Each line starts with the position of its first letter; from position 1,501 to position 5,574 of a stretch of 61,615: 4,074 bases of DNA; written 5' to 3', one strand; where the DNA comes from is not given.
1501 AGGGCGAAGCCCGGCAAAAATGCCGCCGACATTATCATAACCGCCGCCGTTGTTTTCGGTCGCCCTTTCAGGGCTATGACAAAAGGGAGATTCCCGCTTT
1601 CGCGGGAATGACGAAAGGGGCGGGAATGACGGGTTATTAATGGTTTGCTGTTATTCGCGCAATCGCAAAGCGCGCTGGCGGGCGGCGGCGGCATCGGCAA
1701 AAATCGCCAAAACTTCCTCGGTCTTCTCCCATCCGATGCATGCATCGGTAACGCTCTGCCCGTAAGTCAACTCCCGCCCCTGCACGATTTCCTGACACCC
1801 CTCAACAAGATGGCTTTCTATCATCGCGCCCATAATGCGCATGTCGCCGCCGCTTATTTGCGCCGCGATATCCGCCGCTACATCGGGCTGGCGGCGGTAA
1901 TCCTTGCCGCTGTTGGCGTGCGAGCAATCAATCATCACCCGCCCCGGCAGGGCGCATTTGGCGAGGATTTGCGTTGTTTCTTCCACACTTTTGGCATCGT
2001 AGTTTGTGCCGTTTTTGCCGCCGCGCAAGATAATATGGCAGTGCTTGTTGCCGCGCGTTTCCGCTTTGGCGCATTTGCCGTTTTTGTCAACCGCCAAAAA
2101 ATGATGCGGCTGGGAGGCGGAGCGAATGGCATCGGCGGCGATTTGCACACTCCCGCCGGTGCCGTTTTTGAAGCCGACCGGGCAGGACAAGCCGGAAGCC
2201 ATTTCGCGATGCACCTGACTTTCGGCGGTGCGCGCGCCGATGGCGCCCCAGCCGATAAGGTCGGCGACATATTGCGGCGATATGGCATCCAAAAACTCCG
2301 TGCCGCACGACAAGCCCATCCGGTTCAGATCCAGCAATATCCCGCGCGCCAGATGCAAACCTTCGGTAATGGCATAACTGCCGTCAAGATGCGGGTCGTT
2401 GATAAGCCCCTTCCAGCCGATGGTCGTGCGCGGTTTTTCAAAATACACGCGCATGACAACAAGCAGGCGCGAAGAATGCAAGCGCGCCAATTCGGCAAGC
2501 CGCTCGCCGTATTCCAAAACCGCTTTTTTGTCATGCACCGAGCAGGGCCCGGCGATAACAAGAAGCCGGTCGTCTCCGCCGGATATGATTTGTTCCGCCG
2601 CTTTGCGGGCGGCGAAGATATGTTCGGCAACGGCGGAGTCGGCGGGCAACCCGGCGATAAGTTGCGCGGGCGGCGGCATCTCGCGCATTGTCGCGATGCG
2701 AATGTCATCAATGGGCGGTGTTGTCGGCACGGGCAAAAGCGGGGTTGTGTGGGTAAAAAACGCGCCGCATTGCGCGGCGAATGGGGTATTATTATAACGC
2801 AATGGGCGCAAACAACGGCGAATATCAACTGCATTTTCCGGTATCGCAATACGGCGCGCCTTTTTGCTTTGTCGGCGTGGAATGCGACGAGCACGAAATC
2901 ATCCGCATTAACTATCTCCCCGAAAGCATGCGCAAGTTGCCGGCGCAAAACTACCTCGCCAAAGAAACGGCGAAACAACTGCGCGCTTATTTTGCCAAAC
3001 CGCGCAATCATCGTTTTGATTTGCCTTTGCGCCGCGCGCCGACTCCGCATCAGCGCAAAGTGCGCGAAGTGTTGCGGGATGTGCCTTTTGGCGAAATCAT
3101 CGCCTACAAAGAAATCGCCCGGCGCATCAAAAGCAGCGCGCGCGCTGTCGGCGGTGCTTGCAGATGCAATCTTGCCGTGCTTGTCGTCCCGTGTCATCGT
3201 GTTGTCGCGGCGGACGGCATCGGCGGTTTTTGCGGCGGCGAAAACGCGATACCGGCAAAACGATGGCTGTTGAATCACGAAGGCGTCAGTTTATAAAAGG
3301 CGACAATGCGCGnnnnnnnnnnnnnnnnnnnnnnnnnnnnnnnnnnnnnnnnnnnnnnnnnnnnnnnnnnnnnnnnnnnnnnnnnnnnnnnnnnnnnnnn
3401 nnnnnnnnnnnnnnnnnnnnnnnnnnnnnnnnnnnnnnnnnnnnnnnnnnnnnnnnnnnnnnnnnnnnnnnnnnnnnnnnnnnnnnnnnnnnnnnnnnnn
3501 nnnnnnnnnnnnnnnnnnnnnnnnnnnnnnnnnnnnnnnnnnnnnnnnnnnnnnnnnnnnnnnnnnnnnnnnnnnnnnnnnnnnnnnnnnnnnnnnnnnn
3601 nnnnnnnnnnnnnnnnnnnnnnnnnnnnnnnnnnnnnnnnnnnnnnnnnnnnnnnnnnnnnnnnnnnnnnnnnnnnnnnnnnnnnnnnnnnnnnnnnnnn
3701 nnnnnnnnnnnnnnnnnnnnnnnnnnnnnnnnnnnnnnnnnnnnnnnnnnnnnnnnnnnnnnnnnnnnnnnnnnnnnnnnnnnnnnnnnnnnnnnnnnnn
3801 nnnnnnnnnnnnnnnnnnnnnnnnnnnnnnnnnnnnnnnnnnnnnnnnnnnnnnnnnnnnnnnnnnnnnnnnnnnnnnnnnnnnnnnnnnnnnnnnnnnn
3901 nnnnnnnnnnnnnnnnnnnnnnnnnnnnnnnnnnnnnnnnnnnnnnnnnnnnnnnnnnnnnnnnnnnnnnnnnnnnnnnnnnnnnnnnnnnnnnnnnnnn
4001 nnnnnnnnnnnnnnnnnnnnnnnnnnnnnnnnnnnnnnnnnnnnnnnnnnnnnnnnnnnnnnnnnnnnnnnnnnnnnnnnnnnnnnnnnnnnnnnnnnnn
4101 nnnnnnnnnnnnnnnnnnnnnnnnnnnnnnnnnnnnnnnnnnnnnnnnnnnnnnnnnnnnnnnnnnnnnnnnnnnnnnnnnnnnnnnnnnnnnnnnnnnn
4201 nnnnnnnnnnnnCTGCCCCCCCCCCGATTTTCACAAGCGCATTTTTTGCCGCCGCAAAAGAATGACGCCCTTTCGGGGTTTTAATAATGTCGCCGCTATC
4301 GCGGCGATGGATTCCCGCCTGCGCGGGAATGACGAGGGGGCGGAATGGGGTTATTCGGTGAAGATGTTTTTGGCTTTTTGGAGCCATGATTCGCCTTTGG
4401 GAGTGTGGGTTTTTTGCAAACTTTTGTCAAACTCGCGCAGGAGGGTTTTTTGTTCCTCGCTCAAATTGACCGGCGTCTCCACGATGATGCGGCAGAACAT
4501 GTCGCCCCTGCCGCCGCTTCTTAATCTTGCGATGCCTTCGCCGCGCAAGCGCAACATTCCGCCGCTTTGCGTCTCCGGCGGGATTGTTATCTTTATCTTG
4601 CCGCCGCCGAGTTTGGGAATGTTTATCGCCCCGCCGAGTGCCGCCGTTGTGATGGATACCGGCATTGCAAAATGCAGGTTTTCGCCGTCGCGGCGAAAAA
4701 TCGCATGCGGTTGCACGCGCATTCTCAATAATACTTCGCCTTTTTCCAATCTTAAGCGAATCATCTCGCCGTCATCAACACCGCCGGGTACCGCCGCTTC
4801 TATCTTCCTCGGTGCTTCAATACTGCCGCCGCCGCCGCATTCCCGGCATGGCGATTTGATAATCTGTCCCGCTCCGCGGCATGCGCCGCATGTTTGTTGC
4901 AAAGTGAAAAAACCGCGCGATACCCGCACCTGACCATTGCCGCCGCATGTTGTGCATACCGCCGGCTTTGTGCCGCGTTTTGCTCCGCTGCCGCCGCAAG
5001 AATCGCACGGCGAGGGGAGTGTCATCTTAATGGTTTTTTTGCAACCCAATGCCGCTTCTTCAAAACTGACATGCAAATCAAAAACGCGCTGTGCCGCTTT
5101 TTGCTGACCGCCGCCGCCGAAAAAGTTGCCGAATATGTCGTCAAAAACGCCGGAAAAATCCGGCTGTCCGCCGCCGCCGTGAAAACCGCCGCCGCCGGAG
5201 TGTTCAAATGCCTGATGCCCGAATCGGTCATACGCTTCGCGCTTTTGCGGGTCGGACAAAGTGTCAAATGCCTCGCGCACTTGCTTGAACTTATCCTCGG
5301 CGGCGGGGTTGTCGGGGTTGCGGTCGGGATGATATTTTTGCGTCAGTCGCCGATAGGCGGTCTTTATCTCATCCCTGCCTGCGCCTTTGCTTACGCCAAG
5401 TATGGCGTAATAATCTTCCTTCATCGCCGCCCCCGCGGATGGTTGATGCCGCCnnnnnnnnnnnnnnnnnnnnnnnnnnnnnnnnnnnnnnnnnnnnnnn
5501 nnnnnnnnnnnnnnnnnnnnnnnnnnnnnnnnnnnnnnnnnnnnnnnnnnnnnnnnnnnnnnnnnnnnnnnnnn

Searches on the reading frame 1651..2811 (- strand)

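Call 8: search_protein_families(library=ncbifam, proteins=[window:1651-2811:-], max_evalue=0.00001)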
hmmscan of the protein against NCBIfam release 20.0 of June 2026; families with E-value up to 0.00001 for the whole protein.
window:1651-2811:- (386 aa): 4 families
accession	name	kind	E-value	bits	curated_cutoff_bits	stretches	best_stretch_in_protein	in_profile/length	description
NF009395.0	PRK12755.1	subfamily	6.4e-151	502.1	343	1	34-378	7-351/355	3-deoxy-7-phosphoheptulonate synthase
NF006723.0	PRK09261.1-1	equivalog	9.1e-151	501.7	568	1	35-379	6-349/351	3-deoxy-7-phosphoheptulonate synthase AroG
TIGR00034.1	aroFGH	equivalog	1.8e-149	497.2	173.2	1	35-378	1-341/342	3-deoxy-7-phosphoheptulonate synthase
NF009396.0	PRK12756.1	subfamily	1.7e-144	481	463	1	34-379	4-348/349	Trp-sensitive 3-deoxy-7-phosphoheptulonate synthase AroH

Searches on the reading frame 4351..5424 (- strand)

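Call 8: search_protein_families(library=ncbifam, proteins=[window:4351-5424:-], max_evalue=0.00001)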
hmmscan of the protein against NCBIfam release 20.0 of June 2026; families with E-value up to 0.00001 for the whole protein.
window:4351-5424:- (357 aa): 13 families
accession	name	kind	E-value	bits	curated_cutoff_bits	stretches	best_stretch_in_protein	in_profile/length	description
NF008035.0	PRK10767.1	subfamily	2.1e-130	435.1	338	1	1-356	2-370/374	molecular chaperone DnaJ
TIGR02349.1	DnaJ_bact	equivalog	5.6e-107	358.2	377.2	1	4-334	1-352/354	molecular chaperone DnaJ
NF010894.0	PRK14301.1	equivalog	1.1e-95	320.8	548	1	2-353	3-368/373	chaperone protein DnaJ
NF010871.0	PRK14278.1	equivalog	8.3e-86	288.2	502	1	1-340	1-355/378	molecular chaperone DnaJ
NF010872.0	PRK14279.1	equivalog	2.9e-78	263.7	556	1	2-336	8-379/394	molecular chaperone DnaJ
NF010885.0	PRK14292.1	equivalog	5.4e-77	259.3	585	1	4-356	3-369/371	chaperone protein DnaJ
NF010874.0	PRK14281.1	equivalog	1.9e-76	257.8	619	1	1-355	1-396/397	chaperone protein DnaJ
NF010892.0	PRK14299.1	equivalog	5.4e-49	167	392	2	2-108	3-112/291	chaperone protein DnaJ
NF007618.0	PRK10266.1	equivalog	1.6e-43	149.3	403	2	3-138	4-145/306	curved DNA-binding protein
NF037946.1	terminal_TopJ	equivalog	4.8e-39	134.5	300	2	2-82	4-83/810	terminal organelle assembly protein TopJ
TIGR03835.1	termin_org_DnaJ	equivalog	3.8e-27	95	512.25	1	2-78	1-76/871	terminal organelle assembly protein TopJ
NF050028.1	CldAdptActJ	equivalog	4.4e-13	49.5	150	1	4-65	3-69/93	cold adaptation protein ActJcold adaptation protein ActJ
NF006948.0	PRK09430.1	equivalog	7e-06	25.8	162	0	4-35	201-232/267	co-chaperone DjlA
